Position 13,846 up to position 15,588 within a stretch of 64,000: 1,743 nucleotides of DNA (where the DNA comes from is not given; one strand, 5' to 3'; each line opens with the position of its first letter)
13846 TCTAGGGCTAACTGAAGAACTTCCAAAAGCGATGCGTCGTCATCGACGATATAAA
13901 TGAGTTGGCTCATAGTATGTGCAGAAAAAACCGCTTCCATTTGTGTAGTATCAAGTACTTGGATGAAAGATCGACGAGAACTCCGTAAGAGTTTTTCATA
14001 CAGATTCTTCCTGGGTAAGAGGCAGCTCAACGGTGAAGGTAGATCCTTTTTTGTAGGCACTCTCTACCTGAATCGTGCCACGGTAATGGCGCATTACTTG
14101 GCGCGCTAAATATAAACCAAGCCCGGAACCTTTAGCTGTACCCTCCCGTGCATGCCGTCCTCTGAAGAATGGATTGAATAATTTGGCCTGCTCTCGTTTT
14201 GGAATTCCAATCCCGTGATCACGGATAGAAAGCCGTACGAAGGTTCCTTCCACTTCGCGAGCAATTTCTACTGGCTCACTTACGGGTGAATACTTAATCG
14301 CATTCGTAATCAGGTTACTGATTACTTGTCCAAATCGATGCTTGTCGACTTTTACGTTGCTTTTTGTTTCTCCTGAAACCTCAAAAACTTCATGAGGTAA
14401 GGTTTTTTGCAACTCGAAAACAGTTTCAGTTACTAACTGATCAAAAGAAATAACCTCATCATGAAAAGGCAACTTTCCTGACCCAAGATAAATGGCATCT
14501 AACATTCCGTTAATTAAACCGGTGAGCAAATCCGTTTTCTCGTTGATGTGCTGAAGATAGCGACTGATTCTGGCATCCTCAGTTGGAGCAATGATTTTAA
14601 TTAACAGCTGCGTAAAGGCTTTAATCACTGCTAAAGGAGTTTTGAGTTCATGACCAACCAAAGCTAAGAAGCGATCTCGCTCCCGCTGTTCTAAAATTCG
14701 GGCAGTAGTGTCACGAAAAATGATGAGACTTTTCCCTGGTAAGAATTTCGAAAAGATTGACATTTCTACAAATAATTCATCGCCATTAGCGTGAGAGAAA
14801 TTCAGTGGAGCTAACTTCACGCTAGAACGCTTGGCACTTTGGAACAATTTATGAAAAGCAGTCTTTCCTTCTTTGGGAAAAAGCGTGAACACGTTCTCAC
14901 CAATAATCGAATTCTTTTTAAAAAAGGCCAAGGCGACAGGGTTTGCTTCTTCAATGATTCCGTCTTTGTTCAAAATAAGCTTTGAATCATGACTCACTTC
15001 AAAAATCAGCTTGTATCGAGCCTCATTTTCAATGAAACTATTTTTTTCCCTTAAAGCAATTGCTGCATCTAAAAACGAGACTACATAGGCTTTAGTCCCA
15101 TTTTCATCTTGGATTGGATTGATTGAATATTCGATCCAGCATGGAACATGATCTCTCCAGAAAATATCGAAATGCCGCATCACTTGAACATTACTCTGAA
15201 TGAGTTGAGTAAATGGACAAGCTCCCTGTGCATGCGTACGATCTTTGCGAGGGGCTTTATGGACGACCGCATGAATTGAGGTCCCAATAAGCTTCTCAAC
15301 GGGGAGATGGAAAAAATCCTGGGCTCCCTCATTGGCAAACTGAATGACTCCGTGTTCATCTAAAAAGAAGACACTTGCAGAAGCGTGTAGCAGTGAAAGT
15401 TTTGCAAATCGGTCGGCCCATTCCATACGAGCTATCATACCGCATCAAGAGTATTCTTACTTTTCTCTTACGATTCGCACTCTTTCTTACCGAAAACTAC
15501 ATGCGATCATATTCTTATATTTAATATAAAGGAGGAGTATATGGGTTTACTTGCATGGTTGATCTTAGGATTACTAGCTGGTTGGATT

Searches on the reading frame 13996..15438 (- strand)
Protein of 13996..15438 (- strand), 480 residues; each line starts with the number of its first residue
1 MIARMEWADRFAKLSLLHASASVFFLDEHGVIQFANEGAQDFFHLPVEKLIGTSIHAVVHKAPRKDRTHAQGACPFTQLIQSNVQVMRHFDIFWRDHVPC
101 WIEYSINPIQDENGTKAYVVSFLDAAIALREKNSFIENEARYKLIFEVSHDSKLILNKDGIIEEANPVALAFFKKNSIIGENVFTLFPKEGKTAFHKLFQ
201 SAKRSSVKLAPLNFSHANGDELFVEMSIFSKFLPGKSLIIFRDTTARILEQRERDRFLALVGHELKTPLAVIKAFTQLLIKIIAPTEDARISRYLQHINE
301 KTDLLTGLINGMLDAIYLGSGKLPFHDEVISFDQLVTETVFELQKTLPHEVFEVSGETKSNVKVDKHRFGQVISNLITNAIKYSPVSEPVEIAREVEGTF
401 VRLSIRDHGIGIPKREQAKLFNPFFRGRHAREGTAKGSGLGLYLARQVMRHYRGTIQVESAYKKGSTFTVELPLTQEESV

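Call 24: search_protein_families(library=pfam, proteins=[window:13996-15438:-], max_evalue=0.0001)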
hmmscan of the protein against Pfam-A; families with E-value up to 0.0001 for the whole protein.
window:13996-15438:- (480 aa): 7 families
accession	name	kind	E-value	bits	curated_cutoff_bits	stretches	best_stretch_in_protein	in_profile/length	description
PF02518.31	HATPase_c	-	1.9e-27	96.4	26.4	1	365-475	2-110/111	Histidine kinase-, DNA gyrase B-, and HSP90-like ATPase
PF13426.13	PAS_9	-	5.2e-20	72.1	27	2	22-122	3-97/103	PAS domain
PF08448.16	PAS_4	-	2.8e-14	53.7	23.1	1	18-124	3-104/110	PAS fold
PF00989.32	PAS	-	1.7e-10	41.4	22.6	1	20-122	11-109/113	PAS fold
PF00512.31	HisKA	-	2e-10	41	26.9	1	254-314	2-59/66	His Kinase A (phospho-acceptor) domain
PF24820.1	Diguanyl_cycl_sensor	-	5.5e-07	30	28.1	0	152-228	8-93/109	Diguanylate cyclase-like sensor domain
PF13581.12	HATPase_c_2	-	1.1e-05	25.9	27.4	1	376-452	39-112/127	Histidine kinase-like ATPase domain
